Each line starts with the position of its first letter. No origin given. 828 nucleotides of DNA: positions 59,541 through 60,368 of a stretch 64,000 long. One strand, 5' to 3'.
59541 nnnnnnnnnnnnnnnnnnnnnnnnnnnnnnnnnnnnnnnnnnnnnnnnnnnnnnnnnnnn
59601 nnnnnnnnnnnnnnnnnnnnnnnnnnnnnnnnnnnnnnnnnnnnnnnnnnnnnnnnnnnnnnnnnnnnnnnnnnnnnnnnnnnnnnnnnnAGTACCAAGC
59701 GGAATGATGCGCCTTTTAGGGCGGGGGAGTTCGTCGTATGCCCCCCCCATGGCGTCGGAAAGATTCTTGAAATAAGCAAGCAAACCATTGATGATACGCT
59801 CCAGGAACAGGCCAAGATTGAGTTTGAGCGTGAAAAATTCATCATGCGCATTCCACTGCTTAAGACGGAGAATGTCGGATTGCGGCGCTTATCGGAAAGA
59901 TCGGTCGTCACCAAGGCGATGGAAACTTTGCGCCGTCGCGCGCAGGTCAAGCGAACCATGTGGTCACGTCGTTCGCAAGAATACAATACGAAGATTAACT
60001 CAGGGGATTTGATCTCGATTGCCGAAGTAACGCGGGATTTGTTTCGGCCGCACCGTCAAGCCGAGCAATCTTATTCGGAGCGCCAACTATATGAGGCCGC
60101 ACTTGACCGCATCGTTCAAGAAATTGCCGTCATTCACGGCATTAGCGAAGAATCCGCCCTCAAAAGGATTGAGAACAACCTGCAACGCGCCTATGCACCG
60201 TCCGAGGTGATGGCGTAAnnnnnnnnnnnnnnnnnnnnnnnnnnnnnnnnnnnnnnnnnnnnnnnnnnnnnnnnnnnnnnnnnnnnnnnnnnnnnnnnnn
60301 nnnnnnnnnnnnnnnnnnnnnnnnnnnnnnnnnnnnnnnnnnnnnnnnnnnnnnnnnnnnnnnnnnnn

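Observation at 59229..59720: CarD/CdnL-family regulator fused to an N-terminal histone-H1-like lysine-rich tail encoded by AT-rich tandem repeats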

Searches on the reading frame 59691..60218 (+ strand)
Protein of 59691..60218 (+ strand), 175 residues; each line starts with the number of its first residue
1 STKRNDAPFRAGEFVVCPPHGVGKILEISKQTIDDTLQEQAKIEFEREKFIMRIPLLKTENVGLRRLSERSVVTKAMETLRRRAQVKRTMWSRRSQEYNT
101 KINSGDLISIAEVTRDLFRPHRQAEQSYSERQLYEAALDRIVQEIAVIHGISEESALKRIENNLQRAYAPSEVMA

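Call 18: find_related_loci(query=window:59691-60218:+, collection=genome_contigs, flank=2500)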
Query window:59691-60218:+ (175 aa) in genome_contigs; peptide patterns used: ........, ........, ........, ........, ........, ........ (x = any residue, [..] = any of these).
121 stretches matched a pattern; 1 encode a relative of the query (tblastn E <= 1e-3); 1 distinct loci.
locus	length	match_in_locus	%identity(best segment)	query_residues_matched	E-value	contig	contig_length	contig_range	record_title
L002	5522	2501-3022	86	3-175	3e-102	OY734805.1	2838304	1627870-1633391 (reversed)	MAG: Parvibaculaceae bacterium isolate 51e5c1c7-ca35-47dd-aac9-cafed5da93c6 genome assembly, chromosome: 1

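Call 21: find_homologous_proteins(query=window:59691-60218:+, max_evalue=1e-10)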
Query window:59691-60218:+ (175 aa): 8000 proteins with E <= 1e-10 among 8000 candidates; the best 120 are listed.
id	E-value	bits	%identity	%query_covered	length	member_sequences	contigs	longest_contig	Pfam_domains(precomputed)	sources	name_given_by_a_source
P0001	3.1e-100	351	93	100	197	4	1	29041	PF21095.4,PF02559.23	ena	-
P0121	3.7e-86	305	99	86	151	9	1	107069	PF21095.4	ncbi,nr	ncbi:MAG: CarD family transcriptional regulator [Hyphomicrobiales bacterium]|nr:CarD family transcri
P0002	7.8e-78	278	77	98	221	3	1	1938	PF21095.4,PF02559.23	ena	-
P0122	4.9e-74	265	87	86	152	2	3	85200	PF21095.4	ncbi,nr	ncbi:MAG: hypothetical protein OXF05_08035 [Hyphomicrobiales bacterium]|nr:hypothetical protein [Hyp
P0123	7.3e-60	219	68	90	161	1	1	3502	PF21095.4,PF02559.23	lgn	-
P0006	1.3e-57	212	64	94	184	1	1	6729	PF21095.4,PF02559.23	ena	-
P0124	8.0e-56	206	74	79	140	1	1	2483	PF21095.4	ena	-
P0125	2.3e-55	205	60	95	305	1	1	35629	PF21095.4,PF02559.23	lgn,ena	-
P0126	1.9e-51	192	60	90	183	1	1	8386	PF21095.4,PF02559.23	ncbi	-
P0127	4.4e-51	191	57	90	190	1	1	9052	PF21095.4,PF02559.23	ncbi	ncbi:MAG: CarD family transcriptional regulator [Hyphomicrobiales bacterium]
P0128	4.9e-51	191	58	92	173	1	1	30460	PF21095.4,PF02559.23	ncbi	-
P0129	5.3e-51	191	58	87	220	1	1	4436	PF21095.4,PF02559.23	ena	-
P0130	5.6e-51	191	59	90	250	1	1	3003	PF21095.4,PF02559.23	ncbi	ncbi:MAG: CarD family transcriptional regulator, partial [Parvibaculum sedimenti]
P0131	6.1e-51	190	58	91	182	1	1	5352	PF21095.4,PF02559.23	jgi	jgi:CarD family transcriptional regulator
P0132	1.2e-50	190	58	92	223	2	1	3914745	PF21095.4,PF02559.23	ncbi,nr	ncbi:CarD family transcriptional regulator [Parvibaculum lavamentivorans]|nr:CarD family transcripti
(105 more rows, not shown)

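Call 22: find_encoding_contigs(protein=P0121, flank=3000, max_places=4)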
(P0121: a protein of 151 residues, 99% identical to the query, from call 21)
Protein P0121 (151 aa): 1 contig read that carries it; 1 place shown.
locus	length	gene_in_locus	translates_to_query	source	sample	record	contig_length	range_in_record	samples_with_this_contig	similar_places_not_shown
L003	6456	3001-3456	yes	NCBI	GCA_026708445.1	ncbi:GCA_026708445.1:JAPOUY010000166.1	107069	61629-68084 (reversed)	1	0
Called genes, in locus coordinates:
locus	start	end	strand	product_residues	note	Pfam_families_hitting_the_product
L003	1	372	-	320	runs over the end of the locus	PF06574:FAD_syn, PF01687:Flavokinase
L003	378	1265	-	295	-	PF00702:Hydrolase, PF13344:Hydrolase_6, PF13242:Hydrolase_like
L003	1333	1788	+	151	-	PF05099:TerB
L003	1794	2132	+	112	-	PF12797:Fer4_2 (faint), PF13237:Fer4_10 (weak), PF12800:Fer4_4 (faint), PF12837:Fer4_6 (faint), PF12838:Fer4_7 (weak), PF13187:Fer4_9 (weak), PF00037:Fer4, PF11953:DUF3470, +2 more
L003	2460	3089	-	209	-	-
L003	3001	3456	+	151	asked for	PF21095:CarD_C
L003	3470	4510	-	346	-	PF08240:ADH_N, PF00107:ADH_zinc_N, PF13602:ADH_zinc_N_2 (weak)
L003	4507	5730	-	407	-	PF02746:MR_MLE_N, PF13378:MR_MLE_C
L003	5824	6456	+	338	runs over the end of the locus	PF00348:polyprenyl_synt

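Call 23: find_encoding_contigs(protein=P0122, flank=3000, max_places=4)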
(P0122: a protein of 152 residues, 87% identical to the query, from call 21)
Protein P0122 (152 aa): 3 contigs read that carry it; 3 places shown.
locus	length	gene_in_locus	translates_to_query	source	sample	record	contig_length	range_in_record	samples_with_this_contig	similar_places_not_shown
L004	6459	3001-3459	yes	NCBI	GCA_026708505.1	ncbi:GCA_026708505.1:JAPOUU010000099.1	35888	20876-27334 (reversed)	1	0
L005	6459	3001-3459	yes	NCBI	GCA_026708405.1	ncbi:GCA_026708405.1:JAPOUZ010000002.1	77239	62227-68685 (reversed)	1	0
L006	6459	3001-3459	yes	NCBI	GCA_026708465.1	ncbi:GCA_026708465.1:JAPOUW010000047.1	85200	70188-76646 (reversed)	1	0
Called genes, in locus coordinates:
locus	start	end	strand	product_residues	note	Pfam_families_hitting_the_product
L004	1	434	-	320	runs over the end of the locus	PF06574:FAD_syn, PF01467:CTP_transf_like (weak), PF01687:Flavokinase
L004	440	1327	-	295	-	PF00702:Hydrolase, PF13344:Hydrolase_6, PF13242:Hydrolase_like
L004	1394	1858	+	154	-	PF05099:TerB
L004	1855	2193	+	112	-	PF12797:Fer4_2 (faint), PF13237:Fer4_10 (weak), PF12800:Fer4_4 (faint), PF12837:Fer4_6 (faint), PF12838:Fer4_7 (weak), PF13187:Fer4_9 (weak), PF00037:Fer4, PF11953:DUF3470, +2 more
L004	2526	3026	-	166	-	-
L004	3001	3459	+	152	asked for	PF21095:CarD_C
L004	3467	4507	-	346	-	PF08240:ADH_N, PF00107:ADH_zinc_N, PF13602:ADH_zinc_N_2 (weak)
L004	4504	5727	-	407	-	PF02746:MR_MLE_N, PF13378:MR_MLE_C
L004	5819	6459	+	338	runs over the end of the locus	PF00348:polyprenyl_synt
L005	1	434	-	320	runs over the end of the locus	PF06574:FAD_syn, PF01687:Flavokinase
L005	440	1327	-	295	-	PF00702:Hydrolase, PF13344:Hydrolase_6, PF13242:Hydrolase_like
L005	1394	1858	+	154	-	PF05099:TerB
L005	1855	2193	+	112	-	PF12797:Fer4_2 (faint), PF13237:Fer4_10 (weak), PF12800:Fer4_4 (faint), PF12837:Fer4_6 (faint), PF12838:Fer4_7 (weak), PF13187:Fer4_9 (weak), PF00037:Fer4, PF11953:DUF3470, +2 more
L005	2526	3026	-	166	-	-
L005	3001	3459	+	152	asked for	PF21095:CarD_C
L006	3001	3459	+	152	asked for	PF21095:CarD_C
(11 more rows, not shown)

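Call 46: find_encoding_contigs(protein=P0123, flank=1500, max_places=2)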
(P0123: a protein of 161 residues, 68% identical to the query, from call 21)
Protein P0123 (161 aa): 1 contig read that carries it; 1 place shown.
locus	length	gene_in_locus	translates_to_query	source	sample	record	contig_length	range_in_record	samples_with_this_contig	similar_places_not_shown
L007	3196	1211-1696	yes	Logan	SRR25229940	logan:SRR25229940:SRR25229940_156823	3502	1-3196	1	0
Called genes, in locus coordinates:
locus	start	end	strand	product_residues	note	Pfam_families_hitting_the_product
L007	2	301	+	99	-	?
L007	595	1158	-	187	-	-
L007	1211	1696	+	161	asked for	PF02559:CarD_TRCF_RID, PF21095:CarD_C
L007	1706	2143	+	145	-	PF06155:GBBH-like_N (weak)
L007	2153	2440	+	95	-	PF02668:TauD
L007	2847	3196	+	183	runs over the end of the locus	PF01966:HD (weak)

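Call 57: search_protein_representatives(protein=window:59691-60215:+)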
Query: 175 residues. Proteins with E-value up to 0.001 (for the whole library): 3208; up to 1e-10: 1341; up to 1e-30: 355. The best 150 are listed.
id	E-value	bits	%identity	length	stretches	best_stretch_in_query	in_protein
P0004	2.1e-66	239.0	70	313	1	5-170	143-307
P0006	4.2e-58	212.1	64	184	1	6-170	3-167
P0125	7.4e-56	204.8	59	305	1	2-169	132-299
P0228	6.2e-49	182.3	57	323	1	8-166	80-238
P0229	2.6e-48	180.3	55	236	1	8-167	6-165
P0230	4.3e-48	179.6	46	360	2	3-167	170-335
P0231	8.9e-48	178.5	54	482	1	8-167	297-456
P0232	9.8e-48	178.4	55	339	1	8-166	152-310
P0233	1.1e-47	178.2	56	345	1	8-166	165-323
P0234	2.3e-47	177.2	54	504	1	8-167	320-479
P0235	6.6e-47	175.7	53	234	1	3-165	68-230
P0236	7.1e-47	175.6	54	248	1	8-167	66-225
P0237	9.9e-47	175.2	54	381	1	8-166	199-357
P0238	1.2e-46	174.8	56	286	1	8-161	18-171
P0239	1.4e-46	174.7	54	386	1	5-167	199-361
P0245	2.9e-46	173.6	53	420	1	8-166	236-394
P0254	8.4e-46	172.1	56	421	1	9-166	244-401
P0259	1.6e-45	171.2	52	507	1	8-171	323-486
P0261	1.9e-45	171.0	52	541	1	8-167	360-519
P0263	2.2e-45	170.8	52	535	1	8-167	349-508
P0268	3.0e-45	170.3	54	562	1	8-167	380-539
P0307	1.3e-43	165.0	52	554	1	9-167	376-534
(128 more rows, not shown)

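Call 59: list_cluster_members(proteins=[P0268, P0261, P0263, P0234, P0231, P0259, P0307, P0245, P0254, P0230])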
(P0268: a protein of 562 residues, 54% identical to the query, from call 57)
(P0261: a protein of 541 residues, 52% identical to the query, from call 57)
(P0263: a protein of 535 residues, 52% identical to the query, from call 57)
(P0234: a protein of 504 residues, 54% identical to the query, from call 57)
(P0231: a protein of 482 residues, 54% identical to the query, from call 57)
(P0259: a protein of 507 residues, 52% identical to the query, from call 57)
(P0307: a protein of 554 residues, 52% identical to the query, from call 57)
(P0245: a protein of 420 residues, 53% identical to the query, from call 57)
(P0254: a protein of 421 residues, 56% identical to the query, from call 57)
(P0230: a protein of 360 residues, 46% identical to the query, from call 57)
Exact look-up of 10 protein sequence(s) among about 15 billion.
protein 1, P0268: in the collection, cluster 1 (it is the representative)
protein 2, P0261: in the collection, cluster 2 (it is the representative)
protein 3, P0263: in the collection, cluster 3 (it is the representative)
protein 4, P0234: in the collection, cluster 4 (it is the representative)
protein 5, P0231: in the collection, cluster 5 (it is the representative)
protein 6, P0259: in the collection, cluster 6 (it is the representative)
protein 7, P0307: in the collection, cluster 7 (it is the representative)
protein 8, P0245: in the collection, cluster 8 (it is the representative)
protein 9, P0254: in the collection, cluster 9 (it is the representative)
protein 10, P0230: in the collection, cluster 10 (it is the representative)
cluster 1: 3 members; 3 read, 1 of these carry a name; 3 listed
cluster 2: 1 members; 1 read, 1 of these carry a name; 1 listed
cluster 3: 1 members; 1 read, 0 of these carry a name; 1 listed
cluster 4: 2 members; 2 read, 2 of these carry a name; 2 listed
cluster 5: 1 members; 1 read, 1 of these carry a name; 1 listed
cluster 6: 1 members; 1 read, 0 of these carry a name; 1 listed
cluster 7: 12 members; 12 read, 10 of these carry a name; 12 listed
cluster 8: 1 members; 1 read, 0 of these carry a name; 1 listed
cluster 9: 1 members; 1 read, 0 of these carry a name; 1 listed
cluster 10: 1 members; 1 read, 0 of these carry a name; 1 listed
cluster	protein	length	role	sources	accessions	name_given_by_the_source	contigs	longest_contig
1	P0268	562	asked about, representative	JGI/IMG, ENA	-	-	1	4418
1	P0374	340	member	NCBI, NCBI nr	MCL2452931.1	MAG: CarD family transcriptional regulator [Alphaproteobacteria bacterium] | CarD family transcriptional regulator [Alphaproteobacteria bacterium]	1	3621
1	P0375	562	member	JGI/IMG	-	-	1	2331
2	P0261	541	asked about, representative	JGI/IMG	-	CarD family transcriptional regulator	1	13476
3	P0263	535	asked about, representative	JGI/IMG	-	-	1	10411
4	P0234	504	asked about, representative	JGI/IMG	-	CarD family transcriptional regulator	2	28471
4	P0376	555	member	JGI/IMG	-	CarD family transcriptional regulator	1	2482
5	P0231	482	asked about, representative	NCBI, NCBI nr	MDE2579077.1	MAG: CarD family transcriptional regulator [Hyphomicrobiales bacterium] | CarD family transcriptional regulator [Hyphomicrobiales bacterium]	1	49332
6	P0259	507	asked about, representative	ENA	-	-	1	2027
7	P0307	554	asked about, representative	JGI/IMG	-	-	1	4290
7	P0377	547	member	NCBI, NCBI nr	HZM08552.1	MAG TPA: CarD family transcriptional regulator [Methylocella sp.] | CarD family transcriptional regulator [Methylocella sp.]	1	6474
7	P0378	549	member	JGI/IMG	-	CarD family transcriptional regulator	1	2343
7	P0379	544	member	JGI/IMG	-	CarD family transcriptional regulator, regulator of rRNA transcription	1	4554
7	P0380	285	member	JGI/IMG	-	CarD family transcriptional regulator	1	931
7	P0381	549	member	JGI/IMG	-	CarD family transcriptional regulator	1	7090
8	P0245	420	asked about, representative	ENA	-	-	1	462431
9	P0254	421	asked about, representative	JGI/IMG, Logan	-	-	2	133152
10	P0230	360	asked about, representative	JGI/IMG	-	-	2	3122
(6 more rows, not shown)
